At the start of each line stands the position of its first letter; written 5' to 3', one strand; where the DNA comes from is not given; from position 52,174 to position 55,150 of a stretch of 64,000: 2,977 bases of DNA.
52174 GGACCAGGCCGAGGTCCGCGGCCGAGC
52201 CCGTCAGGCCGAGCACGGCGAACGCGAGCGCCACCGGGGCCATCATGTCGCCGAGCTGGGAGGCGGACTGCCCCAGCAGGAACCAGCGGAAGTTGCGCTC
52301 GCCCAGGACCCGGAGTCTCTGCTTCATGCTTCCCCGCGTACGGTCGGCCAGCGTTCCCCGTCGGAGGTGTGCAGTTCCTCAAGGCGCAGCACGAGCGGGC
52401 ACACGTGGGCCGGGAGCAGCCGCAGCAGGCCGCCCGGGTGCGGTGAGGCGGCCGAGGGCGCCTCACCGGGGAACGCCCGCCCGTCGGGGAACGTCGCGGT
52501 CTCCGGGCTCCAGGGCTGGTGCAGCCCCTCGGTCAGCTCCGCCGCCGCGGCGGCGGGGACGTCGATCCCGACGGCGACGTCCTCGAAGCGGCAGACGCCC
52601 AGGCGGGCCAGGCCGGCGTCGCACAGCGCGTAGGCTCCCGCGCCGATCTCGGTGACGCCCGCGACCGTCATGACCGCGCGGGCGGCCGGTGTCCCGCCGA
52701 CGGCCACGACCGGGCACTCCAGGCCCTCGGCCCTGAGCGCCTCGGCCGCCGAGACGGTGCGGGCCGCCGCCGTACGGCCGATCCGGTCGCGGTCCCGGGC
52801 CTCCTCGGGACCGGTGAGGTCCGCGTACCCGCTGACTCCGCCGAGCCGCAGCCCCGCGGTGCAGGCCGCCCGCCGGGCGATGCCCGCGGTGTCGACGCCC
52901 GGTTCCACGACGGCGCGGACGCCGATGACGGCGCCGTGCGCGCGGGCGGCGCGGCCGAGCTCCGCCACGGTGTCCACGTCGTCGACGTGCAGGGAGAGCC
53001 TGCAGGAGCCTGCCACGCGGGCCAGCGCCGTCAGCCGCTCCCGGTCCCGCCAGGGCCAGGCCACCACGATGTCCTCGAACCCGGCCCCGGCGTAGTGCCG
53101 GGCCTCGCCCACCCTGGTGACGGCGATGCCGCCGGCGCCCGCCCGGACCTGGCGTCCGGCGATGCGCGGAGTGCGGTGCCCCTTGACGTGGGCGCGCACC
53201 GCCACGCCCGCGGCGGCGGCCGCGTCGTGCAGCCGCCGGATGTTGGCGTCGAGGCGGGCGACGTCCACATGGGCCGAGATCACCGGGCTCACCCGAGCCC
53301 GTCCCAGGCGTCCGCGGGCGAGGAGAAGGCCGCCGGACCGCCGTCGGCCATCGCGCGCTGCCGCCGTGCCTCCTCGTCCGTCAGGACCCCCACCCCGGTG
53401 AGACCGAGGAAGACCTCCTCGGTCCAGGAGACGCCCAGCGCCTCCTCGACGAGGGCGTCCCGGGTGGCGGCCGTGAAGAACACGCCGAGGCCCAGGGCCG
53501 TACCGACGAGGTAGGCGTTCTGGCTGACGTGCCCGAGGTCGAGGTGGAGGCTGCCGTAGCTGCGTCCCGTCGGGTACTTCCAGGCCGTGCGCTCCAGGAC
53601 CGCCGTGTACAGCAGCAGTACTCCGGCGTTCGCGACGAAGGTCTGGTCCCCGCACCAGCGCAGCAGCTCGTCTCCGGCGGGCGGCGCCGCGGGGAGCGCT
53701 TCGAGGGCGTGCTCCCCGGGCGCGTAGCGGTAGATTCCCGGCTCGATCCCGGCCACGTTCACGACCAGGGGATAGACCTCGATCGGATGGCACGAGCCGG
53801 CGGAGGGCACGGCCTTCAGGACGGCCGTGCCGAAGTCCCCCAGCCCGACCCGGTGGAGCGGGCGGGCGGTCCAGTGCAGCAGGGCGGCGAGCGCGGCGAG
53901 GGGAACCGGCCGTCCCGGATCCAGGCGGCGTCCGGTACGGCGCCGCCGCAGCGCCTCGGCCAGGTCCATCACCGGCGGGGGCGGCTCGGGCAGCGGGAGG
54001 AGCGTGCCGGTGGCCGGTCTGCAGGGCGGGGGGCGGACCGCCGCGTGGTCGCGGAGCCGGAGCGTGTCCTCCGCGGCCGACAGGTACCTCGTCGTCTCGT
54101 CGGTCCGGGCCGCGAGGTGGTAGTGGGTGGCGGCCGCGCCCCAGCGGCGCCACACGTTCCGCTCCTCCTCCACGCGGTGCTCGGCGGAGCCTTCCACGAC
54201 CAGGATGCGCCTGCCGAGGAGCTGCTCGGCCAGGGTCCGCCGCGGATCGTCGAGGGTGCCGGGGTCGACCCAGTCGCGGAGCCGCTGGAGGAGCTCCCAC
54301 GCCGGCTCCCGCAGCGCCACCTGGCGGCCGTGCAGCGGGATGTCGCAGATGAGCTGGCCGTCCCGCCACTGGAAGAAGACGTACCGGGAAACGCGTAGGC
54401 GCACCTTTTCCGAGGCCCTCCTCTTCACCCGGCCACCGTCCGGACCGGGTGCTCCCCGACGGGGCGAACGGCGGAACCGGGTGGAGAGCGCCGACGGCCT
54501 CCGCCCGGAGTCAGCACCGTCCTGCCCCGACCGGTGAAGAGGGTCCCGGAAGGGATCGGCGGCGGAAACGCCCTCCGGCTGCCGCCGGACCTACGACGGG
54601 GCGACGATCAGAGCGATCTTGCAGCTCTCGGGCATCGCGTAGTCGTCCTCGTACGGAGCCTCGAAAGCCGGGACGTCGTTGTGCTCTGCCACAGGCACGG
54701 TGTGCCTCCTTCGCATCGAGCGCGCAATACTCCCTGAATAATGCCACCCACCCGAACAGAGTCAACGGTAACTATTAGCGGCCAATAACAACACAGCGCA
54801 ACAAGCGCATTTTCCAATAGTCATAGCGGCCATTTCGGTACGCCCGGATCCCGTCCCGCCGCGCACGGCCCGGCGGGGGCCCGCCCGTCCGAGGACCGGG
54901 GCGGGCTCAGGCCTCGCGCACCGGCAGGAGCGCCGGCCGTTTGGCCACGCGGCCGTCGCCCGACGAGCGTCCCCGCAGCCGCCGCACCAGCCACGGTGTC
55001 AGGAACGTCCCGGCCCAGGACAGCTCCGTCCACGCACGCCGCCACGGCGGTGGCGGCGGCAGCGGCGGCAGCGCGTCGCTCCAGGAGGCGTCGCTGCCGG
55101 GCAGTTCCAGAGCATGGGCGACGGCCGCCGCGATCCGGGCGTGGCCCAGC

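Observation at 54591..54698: Unlisted sORF with textbook RBS: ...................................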

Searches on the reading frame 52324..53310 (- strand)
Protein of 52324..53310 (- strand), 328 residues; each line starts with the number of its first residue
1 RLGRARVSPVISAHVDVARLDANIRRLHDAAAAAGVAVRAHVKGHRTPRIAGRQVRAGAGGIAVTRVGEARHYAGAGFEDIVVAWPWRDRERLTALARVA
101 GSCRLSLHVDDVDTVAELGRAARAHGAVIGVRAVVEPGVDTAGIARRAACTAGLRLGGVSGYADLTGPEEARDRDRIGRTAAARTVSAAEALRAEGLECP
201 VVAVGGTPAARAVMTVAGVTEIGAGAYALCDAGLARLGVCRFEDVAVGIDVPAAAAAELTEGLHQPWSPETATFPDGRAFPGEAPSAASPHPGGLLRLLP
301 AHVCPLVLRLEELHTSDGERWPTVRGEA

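Call 6: search_protein_families(library=pfam, proteins=[window:52324-53310:-], max_evalue=0.01)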
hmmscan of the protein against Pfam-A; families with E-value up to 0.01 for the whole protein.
window:52324-53310:- (328 aa): 1 family
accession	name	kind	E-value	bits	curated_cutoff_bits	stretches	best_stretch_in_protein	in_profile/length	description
PF01168.26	Ala_racemase_N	-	3e-10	40.6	24.1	1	15-225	1-214/220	Alanine racemase, N-terminal domain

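Call 7: search_protein_families(library=ncbifam, proteins=[window:52324-53310:-], max_evalue=0.01)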
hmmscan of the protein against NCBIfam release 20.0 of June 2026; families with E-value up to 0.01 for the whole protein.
window:52324-53310:- (328 aa): 1 family
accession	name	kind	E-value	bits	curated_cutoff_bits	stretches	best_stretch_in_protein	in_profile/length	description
NF045642.2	HdxyAspAldBhcC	equivalog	2e-26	93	690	1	15-236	34-267/387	3-hydroxy-D-aspartate aldolase BhcC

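Call 21: search_solved_structures(query=window:52324-53310:-, max_evalue=0.01, show_alignments=2)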
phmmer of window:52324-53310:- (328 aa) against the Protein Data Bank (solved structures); distinct sequences matched with E-value up to 0.01: 9.
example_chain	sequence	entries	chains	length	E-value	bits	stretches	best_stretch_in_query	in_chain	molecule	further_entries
3wqg_A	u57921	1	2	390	1.9e-27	99.7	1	12-249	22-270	D-threo-3-hydroxyaspartate dehydratase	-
4pb3_A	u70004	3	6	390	2.3e-27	99.4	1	12-249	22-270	D-threo-3-hydroxyaspartate dehydratase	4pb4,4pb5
3wqc_A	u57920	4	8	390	4e-27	98.6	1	12-249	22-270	D-threo-3-hydroxyaspartate dehydratase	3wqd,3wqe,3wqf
7dib_A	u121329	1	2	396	2.1e-22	83.1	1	15-236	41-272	D-threonine aldolase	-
4v15_A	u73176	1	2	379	2.3e-21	79.7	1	12-306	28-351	D-THREONINE ALDOLASE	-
6qkb_A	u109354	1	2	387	8.9e-21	77.8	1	15-237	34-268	D-3-hydroxyaspartate aldolase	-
3anu_A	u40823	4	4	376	6.7e-17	65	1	14-249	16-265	D-serine dehydratase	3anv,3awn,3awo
7yqa_A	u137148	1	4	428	4.7e-16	62.2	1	15-236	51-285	D-threonine aldolase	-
3llx_A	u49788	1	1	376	2e-12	50.3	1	15-249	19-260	Predicted amino acid aldolase or racemase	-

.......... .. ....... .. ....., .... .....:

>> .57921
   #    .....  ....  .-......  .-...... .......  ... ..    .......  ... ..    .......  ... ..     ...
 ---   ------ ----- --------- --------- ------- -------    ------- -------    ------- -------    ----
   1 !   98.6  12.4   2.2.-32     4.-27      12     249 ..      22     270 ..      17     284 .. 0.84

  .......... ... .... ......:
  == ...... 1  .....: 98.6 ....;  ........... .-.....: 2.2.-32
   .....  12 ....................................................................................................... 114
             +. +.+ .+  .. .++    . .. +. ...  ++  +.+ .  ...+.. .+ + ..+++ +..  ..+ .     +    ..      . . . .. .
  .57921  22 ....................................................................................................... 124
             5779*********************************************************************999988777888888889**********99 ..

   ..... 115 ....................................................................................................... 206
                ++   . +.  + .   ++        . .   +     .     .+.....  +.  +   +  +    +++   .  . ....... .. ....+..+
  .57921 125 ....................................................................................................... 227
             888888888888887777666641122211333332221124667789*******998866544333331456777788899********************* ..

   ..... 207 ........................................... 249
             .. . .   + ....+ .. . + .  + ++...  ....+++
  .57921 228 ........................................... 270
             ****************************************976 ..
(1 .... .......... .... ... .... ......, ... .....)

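Call 54: search_solved_structures(query=window:52324-53310:-, max_evalue=0.01, show_alignments=5)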
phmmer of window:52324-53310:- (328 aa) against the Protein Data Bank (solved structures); distinct sequences matched with E-value up to 0.01: 9.
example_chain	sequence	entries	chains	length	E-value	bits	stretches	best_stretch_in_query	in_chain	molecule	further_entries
3wqg_A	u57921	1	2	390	1.9e-27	99.7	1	12-249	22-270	D-threo-3-hydroxyaspartate dehydratase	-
4pb3_A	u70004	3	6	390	2.3e-27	99.4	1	12-249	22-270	D-threo-3-hydroxyaspartate dehydratase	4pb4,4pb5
3wqc_A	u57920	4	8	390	4e-27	98.6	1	12-249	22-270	D-threo-3-hydroxyaspartate dehydratase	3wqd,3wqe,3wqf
7dib_A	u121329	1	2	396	2.1e-22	83.1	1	15-236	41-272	D-threonine aldolase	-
4v15_A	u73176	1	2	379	2.3e-21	79.7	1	12-306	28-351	D-THREONINE ALDOLASE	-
6qkb_A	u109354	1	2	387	8.9e-21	77.8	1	15-237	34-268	D-3-hydroxyaspartate aldolase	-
3anu_A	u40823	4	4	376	6.7e-17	65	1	14-249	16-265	D-serine dehydratase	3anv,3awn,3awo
7yqa_A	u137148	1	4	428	4.7e-16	62.2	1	15-236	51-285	D-threonine aldolase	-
3llx_A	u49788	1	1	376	2e-12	50.3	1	15-249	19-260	Predicted amino acid aldolase or racemase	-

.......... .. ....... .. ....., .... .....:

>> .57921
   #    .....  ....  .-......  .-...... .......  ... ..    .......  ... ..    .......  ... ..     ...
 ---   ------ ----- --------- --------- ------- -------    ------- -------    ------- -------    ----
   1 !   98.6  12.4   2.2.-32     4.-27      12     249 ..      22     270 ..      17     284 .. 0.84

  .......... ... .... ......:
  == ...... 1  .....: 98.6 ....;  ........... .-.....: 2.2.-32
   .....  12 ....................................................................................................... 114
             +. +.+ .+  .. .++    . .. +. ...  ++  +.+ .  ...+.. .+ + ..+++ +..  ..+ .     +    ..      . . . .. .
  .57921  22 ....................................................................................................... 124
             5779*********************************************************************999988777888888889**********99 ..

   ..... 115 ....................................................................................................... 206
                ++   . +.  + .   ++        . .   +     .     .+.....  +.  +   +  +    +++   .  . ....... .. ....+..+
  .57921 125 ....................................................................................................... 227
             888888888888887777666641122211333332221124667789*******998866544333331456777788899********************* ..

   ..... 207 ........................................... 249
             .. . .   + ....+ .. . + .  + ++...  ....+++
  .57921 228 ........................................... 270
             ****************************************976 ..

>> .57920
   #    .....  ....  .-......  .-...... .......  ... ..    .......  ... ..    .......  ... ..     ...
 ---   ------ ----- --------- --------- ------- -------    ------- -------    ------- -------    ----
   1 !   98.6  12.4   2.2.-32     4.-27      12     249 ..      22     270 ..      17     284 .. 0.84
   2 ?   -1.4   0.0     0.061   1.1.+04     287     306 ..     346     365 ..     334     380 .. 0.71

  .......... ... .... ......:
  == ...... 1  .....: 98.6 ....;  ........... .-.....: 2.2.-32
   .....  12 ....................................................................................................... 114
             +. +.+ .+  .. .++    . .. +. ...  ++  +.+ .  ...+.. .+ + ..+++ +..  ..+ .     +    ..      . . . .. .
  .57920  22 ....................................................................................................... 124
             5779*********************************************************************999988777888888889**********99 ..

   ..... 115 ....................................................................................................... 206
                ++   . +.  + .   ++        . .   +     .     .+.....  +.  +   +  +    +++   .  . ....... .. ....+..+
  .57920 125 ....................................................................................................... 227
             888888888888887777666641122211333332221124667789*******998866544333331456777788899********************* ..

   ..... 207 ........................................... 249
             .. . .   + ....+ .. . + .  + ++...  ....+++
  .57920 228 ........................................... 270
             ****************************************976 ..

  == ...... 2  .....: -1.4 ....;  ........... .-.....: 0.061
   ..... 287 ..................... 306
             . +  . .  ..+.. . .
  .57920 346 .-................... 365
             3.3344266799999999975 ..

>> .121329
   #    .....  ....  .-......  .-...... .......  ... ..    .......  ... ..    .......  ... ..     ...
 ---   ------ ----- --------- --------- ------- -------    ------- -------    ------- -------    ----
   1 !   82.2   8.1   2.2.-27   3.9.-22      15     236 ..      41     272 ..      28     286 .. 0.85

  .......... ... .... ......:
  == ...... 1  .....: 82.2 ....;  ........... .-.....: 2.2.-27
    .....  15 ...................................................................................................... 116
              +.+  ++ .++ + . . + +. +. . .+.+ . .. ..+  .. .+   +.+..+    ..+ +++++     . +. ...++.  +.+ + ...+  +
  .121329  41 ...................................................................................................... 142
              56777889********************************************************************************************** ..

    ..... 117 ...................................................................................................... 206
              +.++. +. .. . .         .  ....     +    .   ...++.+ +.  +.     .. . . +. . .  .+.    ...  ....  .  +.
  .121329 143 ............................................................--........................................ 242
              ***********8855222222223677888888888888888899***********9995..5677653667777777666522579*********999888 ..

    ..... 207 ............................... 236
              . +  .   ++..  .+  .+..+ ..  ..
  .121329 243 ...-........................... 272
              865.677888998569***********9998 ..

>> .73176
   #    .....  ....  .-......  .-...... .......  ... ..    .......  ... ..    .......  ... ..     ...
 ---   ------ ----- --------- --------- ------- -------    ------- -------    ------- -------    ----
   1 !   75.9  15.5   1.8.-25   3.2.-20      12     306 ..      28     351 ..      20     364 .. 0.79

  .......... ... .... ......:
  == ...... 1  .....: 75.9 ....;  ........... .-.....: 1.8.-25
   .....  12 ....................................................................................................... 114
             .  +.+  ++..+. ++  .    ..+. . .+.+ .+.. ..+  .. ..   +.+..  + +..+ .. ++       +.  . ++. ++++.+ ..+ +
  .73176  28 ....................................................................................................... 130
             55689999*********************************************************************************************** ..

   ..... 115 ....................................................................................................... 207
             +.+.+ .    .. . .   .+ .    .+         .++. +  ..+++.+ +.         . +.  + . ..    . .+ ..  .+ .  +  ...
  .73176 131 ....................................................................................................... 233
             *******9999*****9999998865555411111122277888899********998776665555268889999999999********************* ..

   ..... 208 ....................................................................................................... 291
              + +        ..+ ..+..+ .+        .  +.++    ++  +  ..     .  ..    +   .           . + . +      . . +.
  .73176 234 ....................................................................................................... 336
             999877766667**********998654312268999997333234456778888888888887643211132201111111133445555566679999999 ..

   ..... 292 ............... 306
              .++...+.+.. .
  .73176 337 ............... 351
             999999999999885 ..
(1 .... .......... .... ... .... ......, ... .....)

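Call 69: find_homologous_proteins(query=window:52324-53292:-, max_evalue=1e-10)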
Query window:52324-53292:- (322 aa): 30 proteins with E <= 1e-10 among 8000 candidates.
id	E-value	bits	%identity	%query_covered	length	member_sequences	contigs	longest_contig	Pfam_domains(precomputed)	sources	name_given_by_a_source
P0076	8.7e-201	684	100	100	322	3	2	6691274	PF01168.27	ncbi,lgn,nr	ncbi:hypothetical protein Pve01_46820 [Planomonospora venezuelensis]|nr:hypothetical protein Pve01_4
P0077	1.5e-81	292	53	97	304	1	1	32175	PF01168.27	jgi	jgi:D-serine deaminase-like pyridoxal phosphate-dependent protein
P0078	2.6e-66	242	49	96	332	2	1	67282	PF01168.27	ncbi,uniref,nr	ncbi:alanine racemase [Sphaerimonospora thailandensis]|uniref:Alanine racemase N-terminal domain-con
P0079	1.8e-65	239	48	97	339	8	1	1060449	PF01168.27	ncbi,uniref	ncbi:alanine racemase [Micromonospora orduensis]|uniref:alanine racemase n=1 Tax=Micromonospora ordu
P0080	2.0e-64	236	49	98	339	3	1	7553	PF01168.27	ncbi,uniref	ncbi:alanine racemase [Micromonospora sp. URMC 107]|uniref:alanine racemase n=1 Tax=Micromonospora s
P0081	2.6e-63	232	47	99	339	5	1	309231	PF01168.27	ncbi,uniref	ncbi:alanine racemase [Micromonospora sp. LOL_025]|uniref:alanine racemase n=1 Tax=Micromonospora sp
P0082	2.9e-62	229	49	96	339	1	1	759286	PF01168.27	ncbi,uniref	ncbi:alanine racemase [Micromonospora sp. NPDC048170]|uniref:alanine racemase n=1 Tax=Micromonospora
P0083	3.2e-62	229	48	96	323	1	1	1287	PF01168.27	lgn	-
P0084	8.7e-61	224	46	99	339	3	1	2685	PF01168.27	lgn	-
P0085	8.9e-61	224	48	92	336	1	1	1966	PF01168.27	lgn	-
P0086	2.2e-55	206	47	93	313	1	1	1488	PF01168.27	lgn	-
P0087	1.2e-54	204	41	95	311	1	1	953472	PF01168.27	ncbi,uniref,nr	ncbi:alanine racemase [Streptomyces sp. SID13031]|uniref:alanine racemase n=1 Tax=Streptomyces sp. S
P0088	2.4e-54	203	42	93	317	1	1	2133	PF01168.27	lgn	-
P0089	1.9e-53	200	48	97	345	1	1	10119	PF01168.27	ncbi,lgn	-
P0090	2.3e-53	200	44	98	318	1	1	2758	PF01168.27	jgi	jgi:D-serine deaminase-like pyridoxal phosphate-dependent protein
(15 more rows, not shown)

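Call 79: predict_structure(alignment_id=A6)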
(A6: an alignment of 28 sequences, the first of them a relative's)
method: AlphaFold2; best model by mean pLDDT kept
length: 322 residues; sequences in the alignment: 28
mean_pLDDT: 95.3   pTM: 0.92
mean pLDDT of the five models: 95.3, 94.3, 93.7, 93.7, 93.0
residues with pLDDT >= 90: 300; 70-90: 9; 50-70: 13; < 50: 0
segments of 3 or more residues with pLDDT < 50: none
pLDDT, mean of each block of 10 residues (from residue 1): 89 99 98 96 98 97 97 98 97 98 98 98 98 98 98 97 97 99 99 98 98 97 98 98 95 95 95 83 68 97 96 92 61
secondary structure, 60 per line:
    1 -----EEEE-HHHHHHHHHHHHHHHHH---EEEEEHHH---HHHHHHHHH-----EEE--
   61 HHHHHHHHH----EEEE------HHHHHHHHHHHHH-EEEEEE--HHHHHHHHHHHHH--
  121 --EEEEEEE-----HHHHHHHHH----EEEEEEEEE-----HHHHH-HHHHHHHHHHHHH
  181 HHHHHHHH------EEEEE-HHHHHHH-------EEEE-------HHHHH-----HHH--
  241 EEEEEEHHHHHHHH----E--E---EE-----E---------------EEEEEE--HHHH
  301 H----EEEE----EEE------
elements in order: E6-9 H11-27 E31-35 H42-50 E56-58 H61-69 E74-77 H84-96 E98-103 H106-118 E123-129 H135-143 E148-156 H162-166 H168-188 E195-199 H201-207 E215-218 H226-230 E241-246 H247-254 E289-294 H297-301 E306-309 E314-316

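Call 81: fold_search(model_id=the predicted structure, library=pdb)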
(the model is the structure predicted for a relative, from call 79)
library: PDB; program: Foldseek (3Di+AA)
matches with E <= 10: 1443; with E <= 0.001: 220
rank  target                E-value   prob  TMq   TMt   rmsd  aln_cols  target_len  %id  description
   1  4pb5_B                6.3e-21  1.00  0.80  0.68   4.4       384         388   29  D-threo-3-hydroxyaspartate dehydratase H351A mutant complexed with L-erythro-3-hydroxyaspartate (released 2015-03-11)
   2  3wqg_A                6.7e-21  1.00  0.81  0.70   4.0       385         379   28  D-threo-3-hydroxyaspartate dehydratase C353A mutant in the metal-free form (released 2015-01-28)
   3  7dib_B                8.8e-21  1.00  0.78  0.68   4.9       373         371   24  Crystal structure of D-threonine aldolase from Filomicrobium marinum (released 2021-08-04)
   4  3wqc_A                9.9e-21  1.00  0.81  0.70   4.0       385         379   28  D-threo-3-hydroxyaspartate dehydratase from Delftia sp. HT23 (released 2015-01-28)
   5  4pb3_B                9.9e-21  1.00  0.80  0.67   4.5       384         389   29  D-threo-3-hydroxyaspartate dehydratase H351A mutant (released 2015-03-11)
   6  4v15_B                1.0e-20  1.00  0.79  0.69   4.8       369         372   26  Crystal structure of D-threonine aldolase from Alcaligenes xylosoxidans (released 2015-03-25)
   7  4v15_A                1.3e-20  1.00  0.79  0.69   5.0       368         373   26  Crystal structure of D-threonine aldolase from Alcaligenes xylosoxidans (released 2015-03-25)
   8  3wqg_B                1.5e-20  1.00  0.80  0.68   4.3       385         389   27  D-threo-3-hydroxyaspartate dehydratase C353A mutant in the metal-free form (released 2015-01-28)
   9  3wqc_B                1.9e-20  1.00  0.81  0.68   4.4       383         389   28  D-threo-3-hydroxyaspartate dehydratase from Delftia sp. HT23 (released 2015-01-28)
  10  3wqf_A                3.9e-20  1.00  0.81  0.70   4.0       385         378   27  D-threo-3-hydroxyaspartate dehydratase from Delftia sp. HT23 in the metal-free form (released 2015-01-28)
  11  4pb3_A                6.5e-20  1.00  0.80  0.69   4.5       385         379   28  D-threo-3-hydroxyaspartate dehydratase H351A mutant (released 2015-03-11)
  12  7dib_A                1.6e-19  1.00  0.78  0.69   4.5       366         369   25  Crystal structure of D-threonine aldolase from Filomicrobium marinum (released 2021-08-04)
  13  6qkb_B                4.0e-19  1.00  0.81  0.69   5.2       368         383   22  Crystal structure of the beta-hydroxyaspartate aldolase of Paracoccus denitrificans (released 2019-08-14)
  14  7yqa_C                1.6e-18  1.00  0.80  0.66   4.6       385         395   24  Crystal structure of D-threonine aldolase from Chlamydomonas reinhardtii (released 2023-02-15)
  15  6qkb_A                1.8e-18  1.00  0.80  0.68   5.3       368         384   22  Crystal structure of the beta-hydroxyaspartate aldolase of Paracoccus denitrificans (released 2019-08-14)
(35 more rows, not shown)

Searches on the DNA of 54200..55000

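Call 77: search_rna_families(source=window, start=54200, end=55000, threshold=evalue, max_evalue=1)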
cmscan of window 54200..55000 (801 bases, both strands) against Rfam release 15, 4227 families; matches with E-value up to 1: 1.
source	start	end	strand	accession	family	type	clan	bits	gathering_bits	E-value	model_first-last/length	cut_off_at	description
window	54540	54594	-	RF03058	sul1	Cis-reg; riboswitch;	-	18.9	36.2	0.64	1-56/56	no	sul1 RNA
